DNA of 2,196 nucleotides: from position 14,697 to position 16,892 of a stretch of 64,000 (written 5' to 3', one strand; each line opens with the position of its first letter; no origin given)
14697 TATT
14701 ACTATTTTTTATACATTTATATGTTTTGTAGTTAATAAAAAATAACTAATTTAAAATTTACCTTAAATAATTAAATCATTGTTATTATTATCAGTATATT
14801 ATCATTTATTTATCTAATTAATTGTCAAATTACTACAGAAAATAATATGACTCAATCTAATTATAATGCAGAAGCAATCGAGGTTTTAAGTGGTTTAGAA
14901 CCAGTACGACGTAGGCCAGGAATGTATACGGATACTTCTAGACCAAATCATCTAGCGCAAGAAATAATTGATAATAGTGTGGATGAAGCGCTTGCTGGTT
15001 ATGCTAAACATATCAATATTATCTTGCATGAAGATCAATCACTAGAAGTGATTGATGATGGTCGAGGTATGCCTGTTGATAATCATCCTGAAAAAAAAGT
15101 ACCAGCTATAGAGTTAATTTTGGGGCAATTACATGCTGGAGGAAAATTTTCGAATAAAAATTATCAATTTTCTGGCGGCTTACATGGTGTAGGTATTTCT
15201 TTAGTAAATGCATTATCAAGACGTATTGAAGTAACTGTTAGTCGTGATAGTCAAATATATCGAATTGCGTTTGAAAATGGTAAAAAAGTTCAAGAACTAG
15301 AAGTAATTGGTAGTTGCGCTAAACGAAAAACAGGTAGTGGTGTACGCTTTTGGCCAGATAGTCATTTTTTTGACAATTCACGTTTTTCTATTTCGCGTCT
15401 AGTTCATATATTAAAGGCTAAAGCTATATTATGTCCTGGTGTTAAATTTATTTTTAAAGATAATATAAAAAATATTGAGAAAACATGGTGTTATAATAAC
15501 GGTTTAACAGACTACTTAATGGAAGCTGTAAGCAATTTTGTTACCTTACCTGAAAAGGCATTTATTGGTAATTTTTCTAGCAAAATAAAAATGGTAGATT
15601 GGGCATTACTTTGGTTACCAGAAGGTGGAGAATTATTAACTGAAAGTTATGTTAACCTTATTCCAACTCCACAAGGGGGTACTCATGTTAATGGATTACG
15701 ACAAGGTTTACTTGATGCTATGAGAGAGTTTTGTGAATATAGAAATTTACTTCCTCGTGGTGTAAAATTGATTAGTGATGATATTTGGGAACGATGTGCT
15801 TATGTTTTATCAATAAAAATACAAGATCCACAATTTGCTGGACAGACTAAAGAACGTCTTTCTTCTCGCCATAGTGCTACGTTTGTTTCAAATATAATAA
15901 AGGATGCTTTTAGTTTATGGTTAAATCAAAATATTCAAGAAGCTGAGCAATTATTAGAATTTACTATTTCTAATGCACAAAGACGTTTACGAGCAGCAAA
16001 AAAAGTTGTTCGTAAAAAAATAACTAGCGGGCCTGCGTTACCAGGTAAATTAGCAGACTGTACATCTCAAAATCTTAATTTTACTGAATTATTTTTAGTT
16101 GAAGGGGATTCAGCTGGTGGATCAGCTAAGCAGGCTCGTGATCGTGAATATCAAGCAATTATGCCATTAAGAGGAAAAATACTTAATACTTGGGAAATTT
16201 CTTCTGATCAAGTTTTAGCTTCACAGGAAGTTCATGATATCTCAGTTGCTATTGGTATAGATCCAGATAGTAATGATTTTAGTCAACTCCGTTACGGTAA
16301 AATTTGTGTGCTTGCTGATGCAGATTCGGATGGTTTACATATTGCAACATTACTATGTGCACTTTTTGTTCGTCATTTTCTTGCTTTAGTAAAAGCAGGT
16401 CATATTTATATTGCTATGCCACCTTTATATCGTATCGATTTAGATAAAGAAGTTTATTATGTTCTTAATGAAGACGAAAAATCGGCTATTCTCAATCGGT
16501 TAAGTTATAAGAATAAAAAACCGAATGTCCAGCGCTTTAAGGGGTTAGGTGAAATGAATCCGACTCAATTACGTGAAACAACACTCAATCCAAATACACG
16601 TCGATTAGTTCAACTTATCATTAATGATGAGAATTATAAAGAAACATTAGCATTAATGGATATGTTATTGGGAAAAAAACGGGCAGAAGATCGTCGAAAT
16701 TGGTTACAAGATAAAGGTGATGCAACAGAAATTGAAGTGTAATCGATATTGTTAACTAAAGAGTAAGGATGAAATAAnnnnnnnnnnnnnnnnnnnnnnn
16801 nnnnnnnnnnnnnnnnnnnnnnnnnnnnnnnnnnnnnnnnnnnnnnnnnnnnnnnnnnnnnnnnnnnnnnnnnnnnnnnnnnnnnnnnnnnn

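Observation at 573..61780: A population of sequence-unrelated perfect palindromes with 21-25 bp arms, confined to dead DNA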

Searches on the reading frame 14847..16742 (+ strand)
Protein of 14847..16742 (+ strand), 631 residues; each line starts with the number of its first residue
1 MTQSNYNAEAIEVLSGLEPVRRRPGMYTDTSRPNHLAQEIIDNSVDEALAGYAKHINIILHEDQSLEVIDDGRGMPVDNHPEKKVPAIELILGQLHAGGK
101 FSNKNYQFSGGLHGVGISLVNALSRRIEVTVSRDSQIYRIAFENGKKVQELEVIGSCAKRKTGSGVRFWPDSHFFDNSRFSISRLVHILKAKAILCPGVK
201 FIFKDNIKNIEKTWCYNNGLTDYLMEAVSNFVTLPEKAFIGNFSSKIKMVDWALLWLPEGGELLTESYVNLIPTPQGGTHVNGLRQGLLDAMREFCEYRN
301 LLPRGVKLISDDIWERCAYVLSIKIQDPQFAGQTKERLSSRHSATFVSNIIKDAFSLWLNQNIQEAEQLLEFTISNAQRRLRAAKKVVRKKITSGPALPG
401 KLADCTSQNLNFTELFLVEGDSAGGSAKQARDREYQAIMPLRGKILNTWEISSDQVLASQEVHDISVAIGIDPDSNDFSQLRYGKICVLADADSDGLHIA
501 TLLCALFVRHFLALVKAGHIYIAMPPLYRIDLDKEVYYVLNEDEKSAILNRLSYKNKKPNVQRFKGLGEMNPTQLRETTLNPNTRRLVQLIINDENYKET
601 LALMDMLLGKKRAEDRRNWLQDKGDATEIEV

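Call 8: search_protein_families(library=pfam, proteins=[window:14847-16742:+])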
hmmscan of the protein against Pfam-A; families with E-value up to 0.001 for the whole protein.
window:14847-16742:+ (631 aa): 4 families
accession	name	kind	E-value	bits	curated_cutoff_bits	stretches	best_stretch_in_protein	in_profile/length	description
PF00204.31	DNA_gyraseB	-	7.3e-42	143.2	27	1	219-385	1-169/173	DNA gyrase B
PF00986.26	DNA_gyraseB_C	-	5.8e-25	87.7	29.8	1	557-621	2-63/63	DNA gyrase B subunit, carboxyl terminus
PF02518.31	HATPase_c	-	8.1e-15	55.7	26.4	1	29-136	2-96/111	Histidine kinase-, DNA gyrase B-, and HSP90-like ATPase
PF01751.28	Toprim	-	5.4e-12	46.2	23.1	1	414-523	1-94/96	Toprim domain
